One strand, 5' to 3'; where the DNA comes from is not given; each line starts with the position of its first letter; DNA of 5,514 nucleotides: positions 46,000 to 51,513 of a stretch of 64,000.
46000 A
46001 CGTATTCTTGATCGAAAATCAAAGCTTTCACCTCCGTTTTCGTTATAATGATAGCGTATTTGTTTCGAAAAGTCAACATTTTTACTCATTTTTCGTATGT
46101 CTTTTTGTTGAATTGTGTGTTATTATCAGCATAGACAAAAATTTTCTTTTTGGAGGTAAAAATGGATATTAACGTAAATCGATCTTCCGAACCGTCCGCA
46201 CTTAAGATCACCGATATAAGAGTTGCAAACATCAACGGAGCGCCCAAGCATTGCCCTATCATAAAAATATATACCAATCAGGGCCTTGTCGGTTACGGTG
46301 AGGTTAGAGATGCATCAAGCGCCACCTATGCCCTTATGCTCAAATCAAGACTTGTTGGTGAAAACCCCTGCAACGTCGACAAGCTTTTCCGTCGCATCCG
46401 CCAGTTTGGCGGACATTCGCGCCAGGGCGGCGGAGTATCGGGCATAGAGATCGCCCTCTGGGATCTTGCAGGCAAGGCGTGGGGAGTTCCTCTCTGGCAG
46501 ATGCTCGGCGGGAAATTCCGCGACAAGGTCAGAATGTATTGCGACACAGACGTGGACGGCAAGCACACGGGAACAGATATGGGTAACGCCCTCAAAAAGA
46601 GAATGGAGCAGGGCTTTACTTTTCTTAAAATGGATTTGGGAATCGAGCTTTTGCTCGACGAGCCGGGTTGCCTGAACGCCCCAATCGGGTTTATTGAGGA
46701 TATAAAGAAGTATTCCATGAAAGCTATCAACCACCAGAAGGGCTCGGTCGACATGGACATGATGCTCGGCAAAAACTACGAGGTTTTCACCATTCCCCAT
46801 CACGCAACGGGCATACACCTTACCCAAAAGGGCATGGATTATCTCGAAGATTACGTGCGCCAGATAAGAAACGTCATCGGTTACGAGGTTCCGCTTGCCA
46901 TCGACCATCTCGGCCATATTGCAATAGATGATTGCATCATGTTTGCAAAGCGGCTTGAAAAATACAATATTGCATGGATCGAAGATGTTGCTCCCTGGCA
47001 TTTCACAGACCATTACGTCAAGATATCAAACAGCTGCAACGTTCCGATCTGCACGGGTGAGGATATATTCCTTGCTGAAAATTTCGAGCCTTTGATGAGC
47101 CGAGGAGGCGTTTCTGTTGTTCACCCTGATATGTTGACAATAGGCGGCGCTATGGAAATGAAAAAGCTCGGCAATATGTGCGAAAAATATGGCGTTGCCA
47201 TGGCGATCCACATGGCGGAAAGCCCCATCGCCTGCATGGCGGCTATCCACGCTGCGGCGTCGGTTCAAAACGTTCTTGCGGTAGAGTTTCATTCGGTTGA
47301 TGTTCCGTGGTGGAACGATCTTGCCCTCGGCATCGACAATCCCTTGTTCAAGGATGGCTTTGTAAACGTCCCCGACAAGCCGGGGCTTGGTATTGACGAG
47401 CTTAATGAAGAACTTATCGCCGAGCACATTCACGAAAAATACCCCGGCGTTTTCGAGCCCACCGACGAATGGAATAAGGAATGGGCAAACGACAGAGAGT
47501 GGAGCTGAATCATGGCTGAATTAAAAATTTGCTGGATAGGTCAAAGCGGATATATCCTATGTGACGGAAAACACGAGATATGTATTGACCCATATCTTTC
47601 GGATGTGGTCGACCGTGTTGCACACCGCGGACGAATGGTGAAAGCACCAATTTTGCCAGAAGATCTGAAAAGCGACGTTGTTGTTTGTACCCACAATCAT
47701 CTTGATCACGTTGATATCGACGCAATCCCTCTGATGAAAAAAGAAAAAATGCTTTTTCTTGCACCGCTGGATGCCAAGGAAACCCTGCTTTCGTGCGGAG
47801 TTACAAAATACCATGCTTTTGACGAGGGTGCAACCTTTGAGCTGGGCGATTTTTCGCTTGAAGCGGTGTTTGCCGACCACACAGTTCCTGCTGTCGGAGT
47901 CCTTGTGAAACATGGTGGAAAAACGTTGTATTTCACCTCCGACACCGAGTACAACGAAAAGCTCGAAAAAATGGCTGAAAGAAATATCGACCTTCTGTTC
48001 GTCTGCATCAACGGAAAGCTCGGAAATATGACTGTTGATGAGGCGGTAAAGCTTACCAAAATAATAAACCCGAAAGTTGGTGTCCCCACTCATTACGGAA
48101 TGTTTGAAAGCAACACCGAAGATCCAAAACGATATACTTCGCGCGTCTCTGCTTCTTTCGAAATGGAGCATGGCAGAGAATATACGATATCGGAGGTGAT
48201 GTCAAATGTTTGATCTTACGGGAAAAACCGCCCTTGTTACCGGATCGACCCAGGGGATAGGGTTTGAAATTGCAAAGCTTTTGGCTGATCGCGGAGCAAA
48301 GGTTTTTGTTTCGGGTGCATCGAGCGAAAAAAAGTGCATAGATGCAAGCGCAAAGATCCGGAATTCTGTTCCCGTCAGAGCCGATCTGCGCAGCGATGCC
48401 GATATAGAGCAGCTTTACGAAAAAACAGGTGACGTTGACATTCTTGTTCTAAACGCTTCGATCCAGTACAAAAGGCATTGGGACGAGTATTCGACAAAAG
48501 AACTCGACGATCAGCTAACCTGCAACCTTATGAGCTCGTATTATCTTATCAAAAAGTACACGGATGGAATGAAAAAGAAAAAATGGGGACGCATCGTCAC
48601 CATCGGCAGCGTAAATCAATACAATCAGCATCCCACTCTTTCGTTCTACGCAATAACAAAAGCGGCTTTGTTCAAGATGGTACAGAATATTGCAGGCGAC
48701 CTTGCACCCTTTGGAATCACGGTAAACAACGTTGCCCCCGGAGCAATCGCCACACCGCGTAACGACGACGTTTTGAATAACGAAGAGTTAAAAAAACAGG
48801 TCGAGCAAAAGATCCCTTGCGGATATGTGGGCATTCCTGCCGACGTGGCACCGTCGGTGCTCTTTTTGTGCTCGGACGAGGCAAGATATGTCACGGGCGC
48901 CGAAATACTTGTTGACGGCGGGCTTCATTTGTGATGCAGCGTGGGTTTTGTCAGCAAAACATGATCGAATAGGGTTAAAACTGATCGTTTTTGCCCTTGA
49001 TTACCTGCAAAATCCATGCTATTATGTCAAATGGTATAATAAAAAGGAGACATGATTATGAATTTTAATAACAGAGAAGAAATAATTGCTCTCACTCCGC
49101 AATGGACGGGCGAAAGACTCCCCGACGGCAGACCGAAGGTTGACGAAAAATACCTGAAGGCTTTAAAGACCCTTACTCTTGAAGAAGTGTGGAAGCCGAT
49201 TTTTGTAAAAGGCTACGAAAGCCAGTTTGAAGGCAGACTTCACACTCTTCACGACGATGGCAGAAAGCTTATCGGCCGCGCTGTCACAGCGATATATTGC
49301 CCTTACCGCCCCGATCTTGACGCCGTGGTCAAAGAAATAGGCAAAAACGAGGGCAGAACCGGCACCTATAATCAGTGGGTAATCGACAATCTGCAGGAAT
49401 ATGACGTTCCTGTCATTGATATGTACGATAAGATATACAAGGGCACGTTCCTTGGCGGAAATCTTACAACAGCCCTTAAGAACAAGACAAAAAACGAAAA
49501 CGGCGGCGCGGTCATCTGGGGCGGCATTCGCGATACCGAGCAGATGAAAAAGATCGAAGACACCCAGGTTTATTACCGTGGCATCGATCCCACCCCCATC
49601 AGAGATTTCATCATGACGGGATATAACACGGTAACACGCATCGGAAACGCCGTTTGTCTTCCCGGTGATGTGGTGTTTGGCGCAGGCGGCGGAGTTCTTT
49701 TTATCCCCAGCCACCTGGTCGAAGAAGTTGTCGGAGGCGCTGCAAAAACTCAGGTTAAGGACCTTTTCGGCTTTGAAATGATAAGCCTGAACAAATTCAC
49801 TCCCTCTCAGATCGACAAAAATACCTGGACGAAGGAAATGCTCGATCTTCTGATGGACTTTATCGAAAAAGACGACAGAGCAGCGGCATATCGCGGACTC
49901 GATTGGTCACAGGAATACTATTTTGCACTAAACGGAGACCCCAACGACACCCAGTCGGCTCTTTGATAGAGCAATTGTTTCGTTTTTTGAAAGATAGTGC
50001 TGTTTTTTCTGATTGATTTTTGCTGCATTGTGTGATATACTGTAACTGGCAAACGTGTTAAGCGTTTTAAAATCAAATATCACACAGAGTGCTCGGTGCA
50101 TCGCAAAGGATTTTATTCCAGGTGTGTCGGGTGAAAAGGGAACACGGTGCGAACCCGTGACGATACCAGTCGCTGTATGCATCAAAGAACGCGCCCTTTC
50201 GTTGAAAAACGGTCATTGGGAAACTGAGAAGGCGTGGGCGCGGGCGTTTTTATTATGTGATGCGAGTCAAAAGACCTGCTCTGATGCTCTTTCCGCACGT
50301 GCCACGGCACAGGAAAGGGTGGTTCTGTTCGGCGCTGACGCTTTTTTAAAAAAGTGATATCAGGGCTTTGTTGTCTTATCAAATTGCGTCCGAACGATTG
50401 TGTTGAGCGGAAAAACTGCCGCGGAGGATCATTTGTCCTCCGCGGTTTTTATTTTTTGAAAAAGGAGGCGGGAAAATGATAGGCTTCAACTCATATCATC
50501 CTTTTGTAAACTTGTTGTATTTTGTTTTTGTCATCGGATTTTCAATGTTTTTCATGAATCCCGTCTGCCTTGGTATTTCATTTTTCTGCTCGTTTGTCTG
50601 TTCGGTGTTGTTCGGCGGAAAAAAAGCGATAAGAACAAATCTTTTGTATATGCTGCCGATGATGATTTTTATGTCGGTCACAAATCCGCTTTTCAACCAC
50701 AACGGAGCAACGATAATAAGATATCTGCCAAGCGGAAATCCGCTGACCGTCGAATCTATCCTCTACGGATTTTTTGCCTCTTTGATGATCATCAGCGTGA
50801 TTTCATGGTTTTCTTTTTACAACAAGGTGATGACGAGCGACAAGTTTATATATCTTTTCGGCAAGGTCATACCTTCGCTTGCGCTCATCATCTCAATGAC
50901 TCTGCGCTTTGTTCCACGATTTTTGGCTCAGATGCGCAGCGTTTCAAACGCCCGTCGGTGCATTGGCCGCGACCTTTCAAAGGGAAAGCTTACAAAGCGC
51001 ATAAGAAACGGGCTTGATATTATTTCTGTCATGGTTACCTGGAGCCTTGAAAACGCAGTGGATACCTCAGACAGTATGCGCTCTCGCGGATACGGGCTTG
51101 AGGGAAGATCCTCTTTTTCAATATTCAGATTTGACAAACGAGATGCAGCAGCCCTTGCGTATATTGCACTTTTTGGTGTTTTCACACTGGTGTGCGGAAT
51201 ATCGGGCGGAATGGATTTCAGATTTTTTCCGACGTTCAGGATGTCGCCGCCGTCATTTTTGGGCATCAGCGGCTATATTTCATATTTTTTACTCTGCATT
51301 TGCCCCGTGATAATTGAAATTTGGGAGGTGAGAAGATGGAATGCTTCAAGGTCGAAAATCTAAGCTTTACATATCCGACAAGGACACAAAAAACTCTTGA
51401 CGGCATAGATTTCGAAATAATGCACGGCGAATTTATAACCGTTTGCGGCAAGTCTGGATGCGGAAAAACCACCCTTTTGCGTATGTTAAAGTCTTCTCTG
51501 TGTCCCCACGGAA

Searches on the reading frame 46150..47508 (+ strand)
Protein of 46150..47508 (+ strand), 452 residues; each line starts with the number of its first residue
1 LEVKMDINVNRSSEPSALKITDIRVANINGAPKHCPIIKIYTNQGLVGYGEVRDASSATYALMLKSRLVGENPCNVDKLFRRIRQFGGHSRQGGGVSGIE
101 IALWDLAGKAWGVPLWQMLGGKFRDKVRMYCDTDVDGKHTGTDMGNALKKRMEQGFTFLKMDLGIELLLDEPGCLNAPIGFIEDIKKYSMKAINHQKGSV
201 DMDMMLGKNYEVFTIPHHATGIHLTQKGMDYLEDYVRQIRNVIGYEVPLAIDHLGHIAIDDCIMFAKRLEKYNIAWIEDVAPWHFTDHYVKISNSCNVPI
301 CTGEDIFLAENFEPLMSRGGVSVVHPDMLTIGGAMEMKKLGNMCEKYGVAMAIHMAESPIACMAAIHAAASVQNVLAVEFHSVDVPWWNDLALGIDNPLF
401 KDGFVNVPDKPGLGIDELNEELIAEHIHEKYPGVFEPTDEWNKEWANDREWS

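Call 41: search_protein_families(library=pfam, proteins=[window:46150-47508:+], max_evalue=0.001)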
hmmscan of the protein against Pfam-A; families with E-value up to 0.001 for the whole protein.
window:46150-47508:+ (452 aa): 2 families
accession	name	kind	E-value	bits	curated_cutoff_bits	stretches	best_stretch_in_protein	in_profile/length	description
PF13378.12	MR_MLE_C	-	2e-42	145.8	29.4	1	218-416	25-214/219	Enolase C-terminal domain-like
PF02746.21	MR_MLE_N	-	7.9e-11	42.6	22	1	36-120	29-117/117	Mandelate racemase / muconate lactonizing enzyme, N-terminal domain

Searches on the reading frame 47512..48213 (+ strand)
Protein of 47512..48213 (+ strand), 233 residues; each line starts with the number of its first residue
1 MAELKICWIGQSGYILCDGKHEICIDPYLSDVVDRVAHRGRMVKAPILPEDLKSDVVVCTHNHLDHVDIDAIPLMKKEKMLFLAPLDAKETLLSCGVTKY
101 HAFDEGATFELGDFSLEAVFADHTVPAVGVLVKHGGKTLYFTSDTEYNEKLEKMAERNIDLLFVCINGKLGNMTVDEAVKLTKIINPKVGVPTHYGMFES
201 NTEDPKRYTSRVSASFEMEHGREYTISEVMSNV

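Call 41: search_protein_families(library=pfam, proteins=[window:47512-48213:+], max_evalue=0.001)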
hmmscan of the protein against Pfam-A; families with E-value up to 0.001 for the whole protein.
window:47512-48213:+ (233 aa): 3 families
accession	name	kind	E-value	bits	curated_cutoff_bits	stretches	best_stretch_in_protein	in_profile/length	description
PF12706.13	Lactamase_B_2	-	2.7e-17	63.5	27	1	22-195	2-200/200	Beta-lactamase superfamily domain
PF13483.12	Lactamase_B_3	-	1.7e-14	54.5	24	1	5-194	1-160/160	Beta-lactamase superfamily domain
PF00753.33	Lactamase_B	-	0.00015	22.2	22.7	0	102-156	107-161/196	Metallo-beta-lactamase superfamily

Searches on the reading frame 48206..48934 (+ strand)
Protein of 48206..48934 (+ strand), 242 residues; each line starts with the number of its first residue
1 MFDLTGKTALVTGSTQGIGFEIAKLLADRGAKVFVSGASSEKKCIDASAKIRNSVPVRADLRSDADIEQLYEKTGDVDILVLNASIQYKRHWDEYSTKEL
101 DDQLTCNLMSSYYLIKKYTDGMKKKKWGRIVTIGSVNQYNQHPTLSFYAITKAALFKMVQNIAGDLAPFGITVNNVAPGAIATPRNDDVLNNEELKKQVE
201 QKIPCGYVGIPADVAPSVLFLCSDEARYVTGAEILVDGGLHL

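Call 41: search_protein_families(library=pfam, proteins=[window:48206-48934:+], max_evalue=0.001)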
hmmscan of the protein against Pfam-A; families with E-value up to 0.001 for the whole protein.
window:48206-48934:+ (242 aa): 5 families
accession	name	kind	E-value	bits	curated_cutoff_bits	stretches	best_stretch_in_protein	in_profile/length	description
PF13561.12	adh_short_C2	-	7.2e-51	173.5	27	1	15-241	5-236/236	Enoyl-(Acyl carrier protein) reductase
PF00106.31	adh_short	-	1.6e-40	139.1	26.6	1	7-191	1-192/195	short chain dehydrogenase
PF23441.1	SDR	-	1e-06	28.8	27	0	131-242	147-257/258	SDR-like rossmann domain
PF01370.27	Epimerase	-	4.2e-06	26.8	20.9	1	9-166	1-160/240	NAD dependent epimerase/dehydratase family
PF08659.16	KR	-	0.00043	20.7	22.6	1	8-73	2-51/180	KR domain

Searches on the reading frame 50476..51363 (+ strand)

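Call 41: search_protein_families(library=pfam, proteins=[window:50476-51363:+], max_evalue=0.001)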
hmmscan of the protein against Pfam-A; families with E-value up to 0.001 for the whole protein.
window:50476-51363:+ (295 aa): 1 family
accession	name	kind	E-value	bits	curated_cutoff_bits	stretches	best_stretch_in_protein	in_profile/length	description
PF02361.21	CbiQ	-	6.7e-08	32.9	25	1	12-208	13-210/216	Cobalt transport protein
